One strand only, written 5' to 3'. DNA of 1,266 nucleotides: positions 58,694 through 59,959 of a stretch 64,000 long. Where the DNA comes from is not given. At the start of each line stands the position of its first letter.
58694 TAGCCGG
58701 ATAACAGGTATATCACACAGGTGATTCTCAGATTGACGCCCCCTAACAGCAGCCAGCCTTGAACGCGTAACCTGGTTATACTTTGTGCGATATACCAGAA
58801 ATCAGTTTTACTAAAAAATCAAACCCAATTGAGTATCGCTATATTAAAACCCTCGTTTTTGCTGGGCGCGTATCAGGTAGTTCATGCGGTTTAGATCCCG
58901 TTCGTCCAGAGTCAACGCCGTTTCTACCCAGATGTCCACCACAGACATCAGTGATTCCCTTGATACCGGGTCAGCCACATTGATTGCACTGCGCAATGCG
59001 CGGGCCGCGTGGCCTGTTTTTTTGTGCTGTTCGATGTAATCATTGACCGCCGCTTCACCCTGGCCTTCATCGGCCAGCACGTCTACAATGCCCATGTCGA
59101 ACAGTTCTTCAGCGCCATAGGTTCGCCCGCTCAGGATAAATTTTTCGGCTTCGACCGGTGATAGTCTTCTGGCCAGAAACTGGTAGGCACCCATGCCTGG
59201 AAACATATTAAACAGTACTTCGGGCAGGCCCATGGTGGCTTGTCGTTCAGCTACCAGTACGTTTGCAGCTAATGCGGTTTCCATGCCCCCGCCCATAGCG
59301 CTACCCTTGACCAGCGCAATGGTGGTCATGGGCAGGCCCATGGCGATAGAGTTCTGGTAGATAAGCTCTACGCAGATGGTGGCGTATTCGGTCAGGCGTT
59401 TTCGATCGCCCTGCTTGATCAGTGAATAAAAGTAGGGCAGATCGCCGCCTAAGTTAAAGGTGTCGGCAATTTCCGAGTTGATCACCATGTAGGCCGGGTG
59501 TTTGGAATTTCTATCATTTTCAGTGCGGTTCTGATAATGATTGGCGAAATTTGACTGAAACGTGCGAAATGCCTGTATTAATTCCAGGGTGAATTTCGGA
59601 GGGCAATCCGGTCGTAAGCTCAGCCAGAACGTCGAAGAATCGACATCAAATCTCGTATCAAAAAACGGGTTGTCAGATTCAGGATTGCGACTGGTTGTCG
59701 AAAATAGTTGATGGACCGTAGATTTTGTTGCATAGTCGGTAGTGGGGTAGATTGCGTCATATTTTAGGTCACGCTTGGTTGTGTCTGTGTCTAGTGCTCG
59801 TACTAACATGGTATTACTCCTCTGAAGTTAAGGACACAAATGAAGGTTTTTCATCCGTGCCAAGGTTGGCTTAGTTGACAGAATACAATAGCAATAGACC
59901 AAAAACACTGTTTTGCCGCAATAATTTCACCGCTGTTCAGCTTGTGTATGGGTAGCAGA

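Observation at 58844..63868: DSF-type signalling locus with its own ACP and ketosynthase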

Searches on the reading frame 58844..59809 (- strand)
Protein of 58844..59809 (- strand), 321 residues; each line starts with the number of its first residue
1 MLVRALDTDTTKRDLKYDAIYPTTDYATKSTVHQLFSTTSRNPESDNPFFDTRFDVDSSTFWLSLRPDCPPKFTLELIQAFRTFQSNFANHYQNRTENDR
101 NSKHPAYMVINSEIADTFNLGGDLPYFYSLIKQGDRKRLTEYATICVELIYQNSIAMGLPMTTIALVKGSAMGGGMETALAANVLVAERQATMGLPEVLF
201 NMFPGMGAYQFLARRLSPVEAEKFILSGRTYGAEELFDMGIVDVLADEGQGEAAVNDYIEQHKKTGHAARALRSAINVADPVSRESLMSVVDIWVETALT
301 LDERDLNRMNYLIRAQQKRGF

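Call 3: search_protein_families(library=pfam, proteins=[window:58844-59809:-], max_evalue=0.01)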
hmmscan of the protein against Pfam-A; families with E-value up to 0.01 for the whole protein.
window:58844-59809:- (321 aa): 2 families
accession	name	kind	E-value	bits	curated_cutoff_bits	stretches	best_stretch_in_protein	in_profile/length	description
PF00378.25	ECH_1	-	2.7e-20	73.2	27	1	100-277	36-206/251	Enoyl-CoA hydratase/isomerase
PF16113.10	ECH_2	-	3.6e-15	56.7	27.2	1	80-276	11-203/335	Enoyl-CoA hydratase/isomerase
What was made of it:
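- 58844..59809 (-): RpfF-family crotonase (DSF-synthase-like), 321 aa. Gly122, Gly174, Glu177 and Glu197 correspond to Xcc RpfF Gly86, Gly138, Glu141 and Glu161. Pfam ECH_1, 73 bits (call 3).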

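Call 4: search_protein_families(library=ncbifam, proteins=[window:58844-59809:-], max_evalue=0.01)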
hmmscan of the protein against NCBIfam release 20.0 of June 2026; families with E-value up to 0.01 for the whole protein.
window:58844-59809:- (321 aa): 68 families (the best 25 are shown)
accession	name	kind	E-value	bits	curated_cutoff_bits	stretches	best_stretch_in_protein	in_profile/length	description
NF006452.0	PRK08788.1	equivalog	1.4e-95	319.8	177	1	50-319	20-283/291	crotonase/enoyl-CoA hydratase family protein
NF053515.1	SgnlFctrSynRpfF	equivalog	7.2e-66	222.3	550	1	72-319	43-283/288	diffusible signal factor synthase RpfF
NF006566.0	PRK09076.1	subfamily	1.6e-18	67.3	286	1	94-280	38-218/260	enoyl-CoA hydratase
NF008727.0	PRK11730.1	equivalog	1.6e-18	66.4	870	1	108-263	55-205/717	fatty acid oxidation complex subunit alpha FadB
NF008363.0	PRK11154.1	equivalog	3e-18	65.3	869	1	60-290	6-232/708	fatty acid oxidation complex subunit alpha FadJ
TIGR02437.1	FadB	equivalog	1.6e-17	63.1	933.55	1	109-261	56-203/714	fatty acid oxidation complex subunit alpha FadB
NF051848.1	EnCoAHydtEchA19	equivalog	3.8e-17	62.7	400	1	163-276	98-212/258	enoyl-CoA hydratase EchA19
NF006007.0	PRK08138.1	subfamily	3.8e-17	62.5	355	1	159-304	97-232/261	enoyl-CoA hydratase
NF042430.2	EnCoAhydt_DpgD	equivalog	8.9e-17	61.4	400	1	162-278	97-214/258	enoyl-CoA-hydratase DpgD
NF005804.0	PRK07659.1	equivalog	1.9e-16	60.3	311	1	106-292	50-227/260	enoyl-CoA hydratase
TIGR03189.1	dienoyl_CoA_hyt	equivalog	2.1e-16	60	292.5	1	158-283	87-208/251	cyclohexa-1,5-dienecarbonyl-CoA hydratase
NF046063.1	oxepin_alt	equivalog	6.7e-16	58.5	300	1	116-279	55-215/254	oxepin-CoA hydrolase, alternative type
NF006100.0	PRK08252.1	subfamily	2.6e-15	56.7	282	1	163-264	94-195/254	crotonase/enoyl-CoA hydratase family protein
NF005803.0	PRK07658.1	equivalog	1.1e-14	54.5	313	1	109-250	50-184/257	enoyl-CoA hydratase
NF005802.0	PRK07657.1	equivalog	1.2e-14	54.5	363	1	157-266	94-203/260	enoyl-CoA hydratase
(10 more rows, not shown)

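Call 5: search_solved_structures(query=window:58844-59809:-, max_evalue=1e-10, show_alignments=3)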
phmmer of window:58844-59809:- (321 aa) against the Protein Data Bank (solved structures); distinct sequences matched with E-value up to 1e-10: 31.
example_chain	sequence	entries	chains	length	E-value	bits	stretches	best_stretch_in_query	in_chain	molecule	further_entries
3m6m_A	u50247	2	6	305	6.2e-57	196.3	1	107-319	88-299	RpfF protein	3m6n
7zq7_A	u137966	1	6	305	7.3e-57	196.1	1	103-319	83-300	Crotonase/enoyl-CoA hydratase family protein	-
6dgn_A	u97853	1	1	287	2.1e-41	145.4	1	95-319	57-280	RpfF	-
5fus_A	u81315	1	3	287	6.5e-41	143.7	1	107-319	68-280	Putative enoyl CoA hydratase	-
3pzk_A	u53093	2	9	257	1.1e-13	54.4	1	161-281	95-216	e enoyl-CoA hydratase echA8 | enoyl-CoA hydratase echA8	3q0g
3q0j_A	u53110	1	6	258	1.1e-13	54.3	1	161-281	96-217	enoyl-CoA hydratase echA8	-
1hzd_A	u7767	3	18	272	1.2e-13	54.3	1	103-261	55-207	AU-BINDING PROTEIN/ENOYL-COA HYDRATASE | Methylglutaconyl-CoA hydratase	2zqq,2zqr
3h81_A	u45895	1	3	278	1.3e-13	54.1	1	161-281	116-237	enoyl-CoA hydratase echA8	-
5jbw_A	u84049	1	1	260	1.5e-13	53.9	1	163-254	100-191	3-hydroxybutyryl-CoA dehydratase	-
5jbx_A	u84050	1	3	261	1.5e-13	53.9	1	163-254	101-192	3-hydroxybutyryl-CoA dehydratase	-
5wyb_B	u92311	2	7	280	2.2e-13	53.3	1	109-255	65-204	Probable enoyl-CoA hydratase/isomerase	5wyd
4fjw_D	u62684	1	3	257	2.8e-13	53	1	161-281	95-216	Probable enoyl-CoA hydratase echA8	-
6ysv_A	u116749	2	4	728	8.5e-13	51.4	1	58-287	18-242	Fatty acid oxidation complex subunit alpha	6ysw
8bnu_C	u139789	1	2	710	1e-12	51.2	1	59-287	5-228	Fatty acid oxidation complex subunit alpha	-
8bnr_C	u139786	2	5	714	1e-12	51.2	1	59-287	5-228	Fatty acid oxidation complex subunit alpha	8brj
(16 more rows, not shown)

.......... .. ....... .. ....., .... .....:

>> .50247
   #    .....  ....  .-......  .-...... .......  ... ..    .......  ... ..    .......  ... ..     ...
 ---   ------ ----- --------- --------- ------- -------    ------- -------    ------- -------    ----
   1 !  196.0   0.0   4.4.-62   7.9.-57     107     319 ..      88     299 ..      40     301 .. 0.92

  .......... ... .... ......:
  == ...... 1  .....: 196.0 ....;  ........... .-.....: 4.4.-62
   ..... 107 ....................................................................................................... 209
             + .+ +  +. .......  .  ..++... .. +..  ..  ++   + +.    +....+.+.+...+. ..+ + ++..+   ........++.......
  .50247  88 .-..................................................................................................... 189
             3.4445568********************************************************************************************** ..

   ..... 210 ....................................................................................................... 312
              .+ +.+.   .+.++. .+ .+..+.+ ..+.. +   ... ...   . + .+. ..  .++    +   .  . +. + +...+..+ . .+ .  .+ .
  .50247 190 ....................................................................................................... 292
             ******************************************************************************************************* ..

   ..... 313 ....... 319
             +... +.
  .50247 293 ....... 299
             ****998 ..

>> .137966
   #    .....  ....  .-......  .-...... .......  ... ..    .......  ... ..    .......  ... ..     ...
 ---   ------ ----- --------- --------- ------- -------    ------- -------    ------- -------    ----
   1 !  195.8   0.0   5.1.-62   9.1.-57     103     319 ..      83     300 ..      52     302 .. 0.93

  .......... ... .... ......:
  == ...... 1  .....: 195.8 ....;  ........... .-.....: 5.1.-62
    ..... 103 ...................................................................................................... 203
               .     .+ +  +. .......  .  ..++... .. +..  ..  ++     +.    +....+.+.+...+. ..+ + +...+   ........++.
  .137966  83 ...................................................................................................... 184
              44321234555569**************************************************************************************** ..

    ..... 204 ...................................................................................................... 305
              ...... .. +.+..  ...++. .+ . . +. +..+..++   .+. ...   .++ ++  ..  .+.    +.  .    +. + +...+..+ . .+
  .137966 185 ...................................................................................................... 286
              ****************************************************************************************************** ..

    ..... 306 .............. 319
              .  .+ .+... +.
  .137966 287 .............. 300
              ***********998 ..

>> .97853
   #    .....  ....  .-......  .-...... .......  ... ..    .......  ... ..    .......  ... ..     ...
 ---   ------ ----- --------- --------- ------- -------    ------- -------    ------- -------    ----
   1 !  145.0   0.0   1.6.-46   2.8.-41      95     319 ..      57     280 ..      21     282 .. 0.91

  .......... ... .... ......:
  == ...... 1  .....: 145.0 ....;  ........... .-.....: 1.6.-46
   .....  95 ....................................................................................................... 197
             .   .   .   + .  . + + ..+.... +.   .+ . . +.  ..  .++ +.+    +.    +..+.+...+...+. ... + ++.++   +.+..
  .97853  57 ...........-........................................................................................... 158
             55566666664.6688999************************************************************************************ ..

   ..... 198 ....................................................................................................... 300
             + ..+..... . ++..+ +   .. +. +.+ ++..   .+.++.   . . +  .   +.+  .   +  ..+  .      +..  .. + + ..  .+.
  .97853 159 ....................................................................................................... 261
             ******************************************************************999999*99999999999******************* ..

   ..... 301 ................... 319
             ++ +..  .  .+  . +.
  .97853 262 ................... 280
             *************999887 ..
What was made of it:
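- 58844..59809 (-): PDB: 3m6m RpfF, E 6e-57 (call 5).
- On RpfF (DSF synthase) family of crotonases: PDB: RpfF 196 bits and BCAM0581 144 bits, against at most 54 bits for ordinary hydratases (call 5).
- PDB: 196 bits to Xcc RpfF and 144 bits to BCAM0581, against at most 54 bits for ordinary hydratases (call 5). The score gap is large: 196 bits to RpfF against at most 54 bits to ordinary hydratases (call 5).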

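Call 6: find_encoding_contigs(protein=window:58844-59809:-, flank=10000, max_places=6)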
Protein window:58844-59809:- (321 aa): no gene with exactly this product is on record in the collection.

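Call 8: find_homologous_proteins(query=window:58844-59809:-, max_evalue=1e-20)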
Query window:58844-59809:- (321 aa): 1132 proteins with E <= 1e-20 among 2988 candidates; the best 120 are listed.
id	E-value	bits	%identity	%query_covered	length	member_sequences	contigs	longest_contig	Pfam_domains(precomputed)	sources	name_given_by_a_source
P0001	2.3e-210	715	99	100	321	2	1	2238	PF00378.26,PF16113.11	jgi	jgi:DSF synthase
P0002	6.9e-183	625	87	100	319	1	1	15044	PF00378.26,PF16113.11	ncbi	-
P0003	7.9e-167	572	80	100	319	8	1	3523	PF00378.26,PF16113.11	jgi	-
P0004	8.0e-163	559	78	100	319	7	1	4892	PF00378.26,PF16113.11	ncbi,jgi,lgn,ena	-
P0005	1.7e-161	554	78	100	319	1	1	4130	PF00378.26,PF16113.11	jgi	jgi:DSF synthase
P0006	5.6e-161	553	77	100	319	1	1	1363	PF00378.26,PF16113.11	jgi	jgi:DSF synthase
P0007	3.1e-159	547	77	100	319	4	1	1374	PF00378.26,PF16113.11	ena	-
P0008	6.4e-156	536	77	96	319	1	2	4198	PF00378.26,PF16113.11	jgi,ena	-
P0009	2.6e-155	534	74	100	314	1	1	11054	PF00378.26,PF16113.11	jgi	-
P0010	2.9e-152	524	78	93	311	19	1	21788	PF00378.26,PF16113.11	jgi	jgi:DSF synthase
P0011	3.9e-151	520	73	100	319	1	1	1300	PF00378.26,PF16113.11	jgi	-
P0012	7.6e-151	520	74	100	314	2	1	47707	PF00378.26,PF16113.11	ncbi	-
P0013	2.0e-150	518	76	93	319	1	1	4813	PF00378.26,PF16113.11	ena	-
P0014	1.9e-148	512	72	98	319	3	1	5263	PF00378.26,PF16113.11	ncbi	-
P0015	4.4e-148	510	75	93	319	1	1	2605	PF00378.26,PF16113.11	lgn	-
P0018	4.1e-144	497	69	100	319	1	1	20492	PF00378.26,PF16113.11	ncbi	-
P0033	1.5e-129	450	67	94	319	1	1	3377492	PF00378.26,PF16113.11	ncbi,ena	-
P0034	1.7e-126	440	63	98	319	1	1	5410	PF00378.26,PF16113.11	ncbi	-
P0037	2.8e-100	354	56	91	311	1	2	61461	PF00378.26,PF16113.11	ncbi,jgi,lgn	ncbi:MAG: DSF synthase [Parasphingorhabdus sp.]|jgi:DSF synthase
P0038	1.2e-98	348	55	93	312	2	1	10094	PF00378.26,PF16113.11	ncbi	-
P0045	2.2e-93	331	52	91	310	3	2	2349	PF00378.26,PF16113.11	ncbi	-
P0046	2.4e-93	331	49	95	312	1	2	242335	PF00378.26,PF16113.11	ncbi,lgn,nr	ncbi:MAG: enoyl-CoA hydratase [marine bacterium B5-7]|nr:MAG: enoyl-CoA hydratase [marine bacterium 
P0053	2.1e-82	295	53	85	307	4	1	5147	PF00378.26,PF16113.11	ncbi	-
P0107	7.2e-77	277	48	84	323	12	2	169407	PF00378.26,PF16113.11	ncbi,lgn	-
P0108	1.1e-76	276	48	89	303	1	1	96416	PF00378.26,PF16113.11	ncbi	-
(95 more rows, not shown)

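Call 9: find_encoding_contigs(protein=P0002, flank=10000, max_places=2)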
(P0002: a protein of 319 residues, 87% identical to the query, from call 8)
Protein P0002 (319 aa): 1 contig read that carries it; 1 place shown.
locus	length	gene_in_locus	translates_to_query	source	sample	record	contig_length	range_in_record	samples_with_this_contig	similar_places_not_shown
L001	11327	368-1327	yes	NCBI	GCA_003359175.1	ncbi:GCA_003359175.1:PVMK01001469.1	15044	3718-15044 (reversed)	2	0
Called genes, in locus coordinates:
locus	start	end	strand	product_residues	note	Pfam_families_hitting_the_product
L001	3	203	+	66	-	?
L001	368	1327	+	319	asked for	PF16113:ECH_2, PF00378:ECH_1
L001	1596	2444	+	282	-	PF02678:Pirin, PF05726:Pirin_C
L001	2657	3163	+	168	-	PF00171:Aldedh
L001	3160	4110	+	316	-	PF00171:Aldedh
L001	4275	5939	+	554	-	PF00732:GMC_oxred_N, PF00890:FAD_binding_2 (faint), PF05199:GMC_oxred_C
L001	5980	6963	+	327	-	PF01965:DJ-1_PfpI, PF12833:HTH_18, PF00165:HTH_AraC (weak)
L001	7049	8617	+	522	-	PF06253:MTTB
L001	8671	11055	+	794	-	PF01266:DAO, PF16350:FAO_M, PF01571:GCV_T, PF08669:GCV_T_C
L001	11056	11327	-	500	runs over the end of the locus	PF00392:GntR, PF00155:Aminotran_1_2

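Call 10: find_encoding_contigs(protein=P0033, flank=10000, max_places=2)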
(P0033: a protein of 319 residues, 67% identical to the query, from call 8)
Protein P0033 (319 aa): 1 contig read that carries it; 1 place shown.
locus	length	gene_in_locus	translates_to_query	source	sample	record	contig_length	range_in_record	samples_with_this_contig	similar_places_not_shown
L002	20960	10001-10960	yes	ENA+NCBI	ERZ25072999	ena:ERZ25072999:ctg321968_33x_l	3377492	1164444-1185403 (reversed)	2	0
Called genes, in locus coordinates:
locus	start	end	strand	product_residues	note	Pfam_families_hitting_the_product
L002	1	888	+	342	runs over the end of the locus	PF02912:Phe_tRNA-synt_N, PF01409:tRNA-synt_2d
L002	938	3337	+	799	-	PF01588:tRNA_bind, PF03483:B3_4, PF03484:B5, PF17759:tRNA_synthFbeta, PF03147:FDX-ACB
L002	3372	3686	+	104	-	PF00216:Bac_DNA_binding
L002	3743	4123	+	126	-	PF13411:MerR_1, PF00376:MerR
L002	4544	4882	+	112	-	-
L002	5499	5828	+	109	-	PF01627:Hpt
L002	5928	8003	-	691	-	PF00512:HisKA, PF02518:HATPase_c, PF00072:Response_reg, PF01627:Hpt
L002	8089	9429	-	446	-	PF00109:ketoacyl-synt, PF02801:Ketoacyl-synt_C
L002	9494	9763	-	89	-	-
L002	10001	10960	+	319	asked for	PF16113:ECH_2, PF00378:ECH_1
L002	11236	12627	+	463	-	PF00202:Aminotran_3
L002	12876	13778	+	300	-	PF00892:EamA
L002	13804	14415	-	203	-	-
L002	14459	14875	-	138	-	PF04828:GFA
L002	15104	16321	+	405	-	PF01595:CNNM, PF00571:CBS, PF03471:CorC_HlyC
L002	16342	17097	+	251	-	PF00588:SpoU_methylase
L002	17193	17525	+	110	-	PF01521:Fe-S_biosyn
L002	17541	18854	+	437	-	PF00919:UPF0004, PF04055:Radical_SAM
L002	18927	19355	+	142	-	PF00334:NDK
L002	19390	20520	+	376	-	PF21016:RlmN_N, PF04055:Radical_SAM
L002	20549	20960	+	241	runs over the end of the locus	PF13431:TPR_17 (faint), PF13432:TPR_16 (faint), PF25063:ARM_TT21_C, PF07719:TPR_2 (weak), PF13424:TPR_12 (weak), PF25060:ARM_TT21_2nd (weak), PF14559:TPR_19 (weak), PF13428:TPR_14 (weak), +8 more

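Call 11: find_encoding_contigs(protein=P0012, flank=10000, max_places=2)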
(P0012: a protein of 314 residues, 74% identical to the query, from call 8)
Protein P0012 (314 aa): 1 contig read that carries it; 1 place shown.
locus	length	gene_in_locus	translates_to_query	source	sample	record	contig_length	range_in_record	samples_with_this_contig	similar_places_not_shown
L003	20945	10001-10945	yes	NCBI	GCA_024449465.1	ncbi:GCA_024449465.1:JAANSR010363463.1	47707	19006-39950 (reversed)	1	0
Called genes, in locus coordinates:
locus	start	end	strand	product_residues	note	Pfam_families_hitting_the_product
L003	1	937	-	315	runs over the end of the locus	PF00491:Arginase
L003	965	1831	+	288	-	PF00117:GATase, PF07722:Peptidase_C26 (faint)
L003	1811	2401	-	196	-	PF01871:AMMECR1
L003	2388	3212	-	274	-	PF01875:Memo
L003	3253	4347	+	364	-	PF04055:Radical_SAM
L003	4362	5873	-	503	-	PF04055:Radical_SAM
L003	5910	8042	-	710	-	PF00512:HisKA, PF02518:HATPase_c, PF00072:Response_reg, PF01627:Hpt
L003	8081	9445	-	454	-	PF00109:ketoacyl-synt, PF02801:Ketoacyl-synt_C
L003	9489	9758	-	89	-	PF00550:PP-binding (faint)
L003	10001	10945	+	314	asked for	PF00378:ECH_1, PF16113:ECH_2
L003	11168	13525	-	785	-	PF00708:Acylphosphatase, PF07503:zf-HYPF, PF01300:Sua5_yciO_yrdC, PF17788:HypF_C, PF22521:HypF_C_2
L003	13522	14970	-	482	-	PF00374:NiFeSe_Hases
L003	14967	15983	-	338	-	PF01058:Oxidored_q6, PF14720:NiFe_hyd_SSU_C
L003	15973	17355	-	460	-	PF00989:PAS (weak), PF08448:PAS_4, PF00512:HisKA (weak), PF02518:HATPase_c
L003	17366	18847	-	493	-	PF00072:Response_reg, PF00158:Sigma54_activat, PF14532:Sigma54_activ_2, PF07724:AAA_2 (weak), PF07728:AAA_5 (weak), PF25601:AAA_lid_14, PF02954:HTH_8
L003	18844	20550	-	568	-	PF00551:Formyl_trans_N (weak), PF02911:Formyl_trans_C, PF00378:ECH_1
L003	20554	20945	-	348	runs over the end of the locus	PF00586:AIRS, PF02769:AIRS_C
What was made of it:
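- L002 and L003 (67% and 74% identity) carry ACP-KS-HK (calls 10, 11).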
